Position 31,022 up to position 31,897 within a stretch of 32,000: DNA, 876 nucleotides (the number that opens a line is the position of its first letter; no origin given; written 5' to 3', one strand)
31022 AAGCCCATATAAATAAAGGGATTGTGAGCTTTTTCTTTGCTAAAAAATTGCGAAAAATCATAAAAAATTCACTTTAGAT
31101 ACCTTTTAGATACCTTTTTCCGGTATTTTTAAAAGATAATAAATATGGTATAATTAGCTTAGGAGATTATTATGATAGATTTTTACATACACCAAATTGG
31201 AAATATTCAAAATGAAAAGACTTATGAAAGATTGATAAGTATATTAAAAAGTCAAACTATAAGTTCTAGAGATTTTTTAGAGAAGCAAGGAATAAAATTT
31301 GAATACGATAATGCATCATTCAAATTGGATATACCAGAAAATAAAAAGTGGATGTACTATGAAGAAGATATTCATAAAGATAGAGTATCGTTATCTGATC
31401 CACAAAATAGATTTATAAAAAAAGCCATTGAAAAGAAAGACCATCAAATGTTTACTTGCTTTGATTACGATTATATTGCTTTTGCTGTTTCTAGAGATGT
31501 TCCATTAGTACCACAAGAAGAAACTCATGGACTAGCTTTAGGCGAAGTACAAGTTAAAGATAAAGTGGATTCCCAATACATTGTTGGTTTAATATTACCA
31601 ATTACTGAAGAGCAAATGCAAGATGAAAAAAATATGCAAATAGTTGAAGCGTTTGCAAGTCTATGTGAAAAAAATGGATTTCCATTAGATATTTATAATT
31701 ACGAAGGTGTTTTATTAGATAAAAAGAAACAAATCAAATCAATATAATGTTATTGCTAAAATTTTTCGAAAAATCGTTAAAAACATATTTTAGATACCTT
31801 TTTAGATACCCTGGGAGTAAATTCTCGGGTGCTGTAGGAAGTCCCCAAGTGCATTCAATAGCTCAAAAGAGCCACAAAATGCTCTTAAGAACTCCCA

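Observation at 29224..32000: secA 3' end duplicated 2.7 kb downstream, bracketing a recombinase-less cassette array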

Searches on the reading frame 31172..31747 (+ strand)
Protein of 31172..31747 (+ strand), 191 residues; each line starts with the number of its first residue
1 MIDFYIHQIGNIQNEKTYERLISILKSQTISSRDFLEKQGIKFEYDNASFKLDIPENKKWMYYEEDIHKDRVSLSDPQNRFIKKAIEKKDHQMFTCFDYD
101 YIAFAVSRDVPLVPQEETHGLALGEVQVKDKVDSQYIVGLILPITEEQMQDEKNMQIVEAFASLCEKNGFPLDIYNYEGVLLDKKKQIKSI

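Call 6: find_encoding_contigs(protein=window:31172-31747:+, flank=10000, max_places=10)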
Protein window:31172-31747:+ (191 aa): 5 contigs read that carry it; 4 places shown.
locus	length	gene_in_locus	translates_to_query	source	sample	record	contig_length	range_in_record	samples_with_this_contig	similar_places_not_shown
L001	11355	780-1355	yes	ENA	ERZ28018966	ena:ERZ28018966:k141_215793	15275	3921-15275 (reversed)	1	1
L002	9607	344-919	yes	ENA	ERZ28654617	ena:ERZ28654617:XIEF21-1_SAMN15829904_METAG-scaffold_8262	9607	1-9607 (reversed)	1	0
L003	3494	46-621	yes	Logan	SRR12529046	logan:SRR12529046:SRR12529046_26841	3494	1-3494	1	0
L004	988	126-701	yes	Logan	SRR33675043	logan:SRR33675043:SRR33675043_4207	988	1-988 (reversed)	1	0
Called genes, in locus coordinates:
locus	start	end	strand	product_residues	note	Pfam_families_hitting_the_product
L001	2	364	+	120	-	?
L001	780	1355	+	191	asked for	-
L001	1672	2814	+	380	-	PF01966:HD (weak), PF00293:NUDIX, PF14815:NUDIX_4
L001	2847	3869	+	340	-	PF13310:Virulence_RhuM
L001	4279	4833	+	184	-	PF06821:Ser_hydrolase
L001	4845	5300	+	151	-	-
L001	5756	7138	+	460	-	-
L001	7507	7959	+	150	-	-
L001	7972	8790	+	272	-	PF11518:DUF3221 (weak)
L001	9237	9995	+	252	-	PF00583:Acetyltransf_1, PF13673:Acetyltransf_10, PF13508:Acetyltransf_7, PF14268:YoaP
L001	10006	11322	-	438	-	PF14689:SPOB_a, PF02518:HATPase_c (weak), PF14501:HATPase_c_5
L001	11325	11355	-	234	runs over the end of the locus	PF00072:Response_reg, PF04397:LytTR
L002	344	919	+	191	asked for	-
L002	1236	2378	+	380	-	PF01966:HD (weak), PF00293:NUDIX, PF14815:NUDIX_4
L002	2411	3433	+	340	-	PF13310:Virulence_RhuM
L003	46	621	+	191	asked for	-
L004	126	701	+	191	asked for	-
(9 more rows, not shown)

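Call 57: search_protein_families(library=phrogs, proteins=[window:31172-31747:+, L001:1672-2814:+, L001:2847-3869:+, L001:4279-4833:+, L001:4845-5300:+, L001:5756-7138:+, L001:7507-7959:+, L001:7972-8790:+], max_evalue=0.001)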
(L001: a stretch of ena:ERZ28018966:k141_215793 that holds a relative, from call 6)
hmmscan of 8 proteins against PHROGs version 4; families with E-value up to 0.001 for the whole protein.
window:31172-31747:+ (191 aa): 0 families

L001:1672-2814:+ (380 aa): 7 families
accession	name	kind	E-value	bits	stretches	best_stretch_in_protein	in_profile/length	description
phrog_3921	-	unknown function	2.1e-23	83.9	1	3-184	7-192/227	-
phrog_1198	-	other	3.8e-17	63.9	1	216-358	24-176/253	MutT/NUDIX hydrolase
phrog_1185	-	other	3.3e-10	40.9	1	251-299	176-221/301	nudix hydrolase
phrog_15528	-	head and packaging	4.4e-08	33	1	242-342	532-622/794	portal protein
phrog_10313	-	other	1.3e-05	26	1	240-315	24-94/159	nudix hydrolase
phrog_19657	-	other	3.4e-05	24.9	1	233-294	24-95/176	nudix hydrolase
phrog_6216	-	unknown function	0.00032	20.5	1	242-300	12-70/545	-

L001:2847-3869:+ (340 aa): 0 families

L001:4279-4833:+ (184 aa): 0 families

L001:4845-5300:+ (151 aa): 0 families

L001:5756-7138:+ (460 aa): 0 families

L001:7507-7959:+ (150 aa): 0 families

L001:7972-8790:+ (272 aa): 0 families

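Call 58: search_protein_families(library=pfam, proteins=[window:31172-31747:+, L001:4845-5300:+, L001:5756-7138:+, L001:7507-7959:+, L001:7972-8790:+, L001:9237-9995:+], max_evalue=0.01)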
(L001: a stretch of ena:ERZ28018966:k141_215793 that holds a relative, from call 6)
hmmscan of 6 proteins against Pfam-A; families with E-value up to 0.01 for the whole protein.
window:31172-31747:+ (191 aa): 0 families

L001:4845-5300:+ (151 aa): 1 family
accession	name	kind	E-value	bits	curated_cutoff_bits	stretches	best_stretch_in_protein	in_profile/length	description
PF03217.20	SlpA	-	0.0043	17.6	23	1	5-41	28-61/63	Surface layer protein A domain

L001:5756-7138:+ (460 aa): 0 families

L001:7507-7959:+ (150 aa): 0 families

L001:7972-8790:+ (272 aa): 3 families
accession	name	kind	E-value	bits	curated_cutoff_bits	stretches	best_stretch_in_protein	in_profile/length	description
PF11518.13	DUF3221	-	2.1e-07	31.6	26.4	1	219-270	29-82/82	Protein of unknown function (DUF3221)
PF13088.12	BNR_2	-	0.0078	16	31.4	0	162-245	70-156/277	BNR repeat-like domain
PF02012.26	BNR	-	0.0081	16.4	27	0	117-126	2-11/12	BNR/Asp-box repeat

L001:9237-9995:+ (252 aa): 6 families
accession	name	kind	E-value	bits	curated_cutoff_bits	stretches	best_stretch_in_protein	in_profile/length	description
PF14268.11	YoaP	-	5.8e-18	64.6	25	1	202-244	2-44/44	YoaP-like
PF00583.31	Acetyltransf_1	-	6.2e-09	36.6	20.7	1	54-115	34-98/116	Acetyltransferase (GNAT) family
PF13508.13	Acetyltransf_7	-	8.1e-09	36.2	27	1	61-137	13-84/84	Acetyltransferase (GNAT) domain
PF13673.13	Acetyltransf_10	-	6.7e-08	33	23.6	1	73-139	49-111/128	Acetyltransferase (GNAT) domain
PF14542.12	Acetyltransf_CG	-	5.6e-05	23.6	30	1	71-113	20-64/80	GCN5-related N-acetyl-transferase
PF17013.11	Acetyltransf_15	-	0.00043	20.2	35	1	69-107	66-104/210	Putative acetyl-transferase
